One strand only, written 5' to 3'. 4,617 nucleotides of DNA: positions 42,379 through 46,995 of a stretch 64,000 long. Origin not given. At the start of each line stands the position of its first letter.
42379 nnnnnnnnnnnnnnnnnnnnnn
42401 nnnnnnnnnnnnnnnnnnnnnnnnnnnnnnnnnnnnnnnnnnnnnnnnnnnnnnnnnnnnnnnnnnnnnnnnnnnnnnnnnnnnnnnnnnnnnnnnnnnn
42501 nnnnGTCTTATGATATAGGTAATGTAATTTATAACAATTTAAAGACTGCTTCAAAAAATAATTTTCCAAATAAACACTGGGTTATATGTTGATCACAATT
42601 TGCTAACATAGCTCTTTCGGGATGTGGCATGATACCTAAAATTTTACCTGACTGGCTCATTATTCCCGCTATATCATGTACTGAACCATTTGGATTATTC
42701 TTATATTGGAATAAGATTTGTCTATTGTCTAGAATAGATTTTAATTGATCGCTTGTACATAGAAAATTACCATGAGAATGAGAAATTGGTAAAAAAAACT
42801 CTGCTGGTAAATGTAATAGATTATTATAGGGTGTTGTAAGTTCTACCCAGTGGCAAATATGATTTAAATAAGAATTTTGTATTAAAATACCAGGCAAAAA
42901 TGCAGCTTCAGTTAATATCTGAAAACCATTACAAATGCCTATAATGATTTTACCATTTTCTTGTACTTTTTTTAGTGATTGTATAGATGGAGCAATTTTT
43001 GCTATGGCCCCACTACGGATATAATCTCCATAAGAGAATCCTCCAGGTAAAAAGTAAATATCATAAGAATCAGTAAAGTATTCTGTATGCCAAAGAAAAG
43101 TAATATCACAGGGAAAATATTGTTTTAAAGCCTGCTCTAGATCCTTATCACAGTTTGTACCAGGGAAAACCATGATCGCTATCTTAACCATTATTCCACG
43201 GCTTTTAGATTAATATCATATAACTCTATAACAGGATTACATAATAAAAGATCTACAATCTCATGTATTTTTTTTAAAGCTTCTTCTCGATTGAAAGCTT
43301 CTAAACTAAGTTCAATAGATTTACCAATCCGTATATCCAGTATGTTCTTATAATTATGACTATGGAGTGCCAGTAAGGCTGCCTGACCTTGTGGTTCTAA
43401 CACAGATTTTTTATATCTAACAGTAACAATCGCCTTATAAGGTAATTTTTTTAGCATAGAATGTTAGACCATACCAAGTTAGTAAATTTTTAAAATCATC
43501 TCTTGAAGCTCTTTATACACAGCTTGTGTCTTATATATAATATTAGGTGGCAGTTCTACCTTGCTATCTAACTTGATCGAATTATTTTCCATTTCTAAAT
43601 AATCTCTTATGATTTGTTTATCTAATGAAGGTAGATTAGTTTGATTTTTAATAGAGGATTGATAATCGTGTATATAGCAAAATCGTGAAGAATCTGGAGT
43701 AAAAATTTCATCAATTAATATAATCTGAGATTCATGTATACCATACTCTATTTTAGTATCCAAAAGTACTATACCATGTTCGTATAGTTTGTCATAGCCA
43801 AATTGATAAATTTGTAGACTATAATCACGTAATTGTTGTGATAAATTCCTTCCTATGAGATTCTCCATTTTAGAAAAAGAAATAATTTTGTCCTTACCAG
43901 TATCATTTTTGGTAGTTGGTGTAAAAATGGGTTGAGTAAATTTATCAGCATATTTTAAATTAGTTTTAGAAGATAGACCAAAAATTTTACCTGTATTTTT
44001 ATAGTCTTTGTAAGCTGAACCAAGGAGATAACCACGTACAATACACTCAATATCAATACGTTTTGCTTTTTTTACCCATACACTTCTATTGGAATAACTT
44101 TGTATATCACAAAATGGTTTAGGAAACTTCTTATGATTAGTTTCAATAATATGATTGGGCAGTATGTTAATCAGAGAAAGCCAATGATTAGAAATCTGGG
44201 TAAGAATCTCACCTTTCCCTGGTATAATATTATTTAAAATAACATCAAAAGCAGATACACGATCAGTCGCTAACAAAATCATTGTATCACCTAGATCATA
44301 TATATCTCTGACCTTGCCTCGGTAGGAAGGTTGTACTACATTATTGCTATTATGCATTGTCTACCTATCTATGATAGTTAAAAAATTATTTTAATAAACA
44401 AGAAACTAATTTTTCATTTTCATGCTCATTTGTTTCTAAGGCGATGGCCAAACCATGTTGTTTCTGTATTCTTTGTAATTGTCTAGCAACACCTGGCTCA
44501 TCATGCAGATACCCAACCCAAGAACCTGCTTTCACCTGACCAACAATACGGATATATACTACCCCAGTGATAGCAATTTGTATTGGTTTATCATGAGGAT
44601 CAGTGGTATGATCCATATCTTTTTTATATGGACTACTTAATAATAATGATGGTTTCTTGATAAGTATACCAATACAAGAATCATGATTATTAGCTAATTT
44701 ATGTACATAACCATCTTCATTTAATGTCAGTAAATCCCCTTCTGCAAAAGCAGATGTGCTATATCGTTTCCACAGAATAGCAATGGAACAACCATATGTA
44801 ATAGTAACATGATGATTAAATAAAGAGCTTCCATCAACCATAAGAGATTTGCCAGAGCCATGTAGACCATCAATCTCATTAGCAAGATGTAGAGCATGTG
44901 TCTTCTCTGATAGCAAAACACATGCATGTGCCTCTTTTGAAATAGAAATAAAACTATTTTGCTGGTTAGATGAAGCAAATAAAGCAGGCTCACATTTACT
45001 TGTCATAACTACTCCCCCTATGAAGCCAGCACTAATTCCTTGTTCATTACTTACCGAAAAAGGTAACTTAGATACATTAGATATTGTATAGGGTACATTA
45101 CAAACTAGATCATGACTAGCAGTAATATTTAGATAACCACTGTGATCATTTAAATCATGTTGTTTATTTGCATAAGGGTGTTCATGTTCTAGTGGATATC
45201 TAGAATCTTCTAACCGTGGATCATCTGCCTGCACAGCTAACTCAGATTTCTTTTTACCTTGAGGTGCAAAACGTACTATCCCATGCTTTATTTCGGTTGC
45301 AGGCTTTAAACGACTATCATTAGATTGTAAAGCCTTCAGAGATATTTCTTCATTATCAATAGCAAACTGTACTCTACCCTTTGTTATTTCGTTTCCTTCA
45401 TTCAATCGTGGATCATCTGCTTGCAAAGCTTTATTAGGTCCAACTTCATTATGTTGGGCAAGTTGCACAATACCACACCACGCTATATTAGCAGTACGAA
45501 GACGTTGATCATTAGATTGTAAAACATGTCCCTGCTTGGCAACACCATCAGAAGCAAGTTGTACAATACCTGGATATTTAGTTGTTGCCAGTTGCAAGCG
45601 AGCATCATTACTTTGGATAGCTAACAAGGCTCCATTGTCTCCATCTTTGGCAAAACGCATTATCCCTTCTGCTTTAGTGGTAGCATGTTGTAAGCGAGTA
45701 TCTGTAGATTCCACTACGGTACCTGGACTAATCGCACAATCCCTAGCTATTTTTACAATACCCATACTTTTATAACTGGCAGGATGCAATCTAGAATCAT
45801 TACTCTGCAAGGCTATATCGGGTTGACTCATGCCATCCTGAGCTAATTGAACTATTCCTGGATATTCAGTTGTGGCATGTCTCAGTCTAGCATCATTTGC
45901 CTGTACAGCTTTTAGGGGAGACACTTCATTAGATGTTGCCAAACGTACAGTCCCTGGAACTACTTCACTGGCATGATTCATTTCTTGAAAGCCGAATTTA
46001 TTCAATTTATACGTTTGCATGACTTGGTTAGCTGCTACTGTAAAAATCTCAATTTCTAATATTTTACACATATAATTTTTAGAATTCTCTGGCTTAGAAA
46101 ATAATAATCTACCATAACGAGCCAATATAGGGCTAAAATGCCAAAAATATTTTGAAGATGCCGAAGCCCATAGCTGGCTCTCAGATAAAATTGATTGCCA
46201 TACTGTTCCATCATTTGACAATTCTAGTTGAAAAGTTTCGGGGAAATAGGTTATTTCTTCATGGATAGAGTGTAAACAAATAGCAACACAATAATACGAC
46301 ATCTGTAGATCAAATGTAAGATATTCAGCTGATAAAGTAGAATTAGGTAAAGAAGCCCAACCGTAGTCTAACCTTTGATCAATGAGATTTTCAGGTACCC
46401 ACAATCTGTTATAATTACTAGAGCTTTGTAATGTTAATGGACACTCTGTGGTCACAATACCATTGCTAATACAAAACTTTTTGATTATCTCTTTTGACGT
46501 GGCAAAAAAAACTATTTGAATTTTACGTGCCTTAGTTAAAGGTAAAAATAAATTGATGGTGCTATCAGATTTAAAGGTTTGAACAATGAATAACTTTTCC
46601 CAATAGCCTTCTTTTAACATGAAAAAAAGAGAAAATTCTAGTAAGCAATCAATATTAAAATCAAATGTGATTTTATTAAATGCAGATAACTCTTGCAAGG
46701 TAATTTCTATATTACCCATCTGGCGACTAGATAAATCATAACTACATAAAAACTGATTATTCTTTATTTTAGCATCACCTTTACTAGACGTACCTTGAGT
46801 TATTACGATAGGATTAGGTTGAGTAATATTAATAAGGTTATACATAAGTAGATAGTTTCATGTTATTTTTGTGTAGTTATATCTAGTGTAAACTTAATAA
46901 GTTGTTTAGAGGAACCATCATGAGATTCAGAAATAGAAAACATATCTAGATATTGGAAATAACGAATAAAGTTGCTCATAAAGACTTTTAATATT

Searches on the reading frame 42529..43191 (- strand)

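Call 75: search_protein_families(library=pfam, proteins=[window:42529-43191:-], max_evalue=0.001)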
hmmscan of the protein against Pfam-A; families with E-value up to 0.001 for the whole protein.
window:42529-43191:- (220 aa): 4 families
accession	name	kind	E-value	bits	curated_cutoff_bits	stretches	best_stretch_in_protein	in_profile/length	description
PF13507.12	GATase_5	-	3.7e-35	121.7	27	1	2-204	2-239/260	CobB/CobQ-like glutamine amidotransferase domain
PF07685.20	GATase_3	-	4.4e-07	30.2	27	1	21-96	18-91/196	CobB/CobQ-like glutamine amidotransferase domain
PF01965.30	DJ-1_PfpI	-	3.6e-05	24.1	26.6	1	39-101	58-115/165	DJ-1/PfpI family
PF00117.34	GATase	-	4.3e-05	23.7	22.8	1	28-99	22-91/190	Glutamine amidotransferase class-I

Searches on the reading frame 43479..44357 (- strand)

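Call 75: search_protein_families(library=pfam, proteins=[window:43479-44357:-], max_evalue=0.001)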
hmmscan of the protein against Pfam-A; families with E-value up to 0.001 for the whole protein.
window:43479-44357:- (292 aa): 1 family
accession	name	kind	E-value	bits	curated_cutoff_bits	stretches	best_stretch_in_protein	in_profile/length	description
PF01259.24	SAICAR_synt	-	4e-65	220.3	20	1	12-260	3-225/233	SAICAR synthetase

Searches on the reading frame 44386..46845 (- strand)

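Call 75: search_protein_families(library=pfam, proteins=[window:44386-46845:-], max_evalue=0.001)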
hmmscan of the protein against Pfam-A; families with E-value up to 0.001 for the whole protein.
window:44386-46845:- (819 aa): 2 families
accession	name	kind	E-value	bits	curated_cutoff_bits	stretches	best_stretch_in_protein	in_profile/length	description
PF00754.31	F5_F8_type_C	-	2.1e-12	47.7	28.2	1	140-264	3-126/127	F5/8 type C domain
PF22633.2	F5_F8_type_C_2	-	0.00079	20.4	27.8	0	154-246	2-90/91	NedA-like, galactose-binding domain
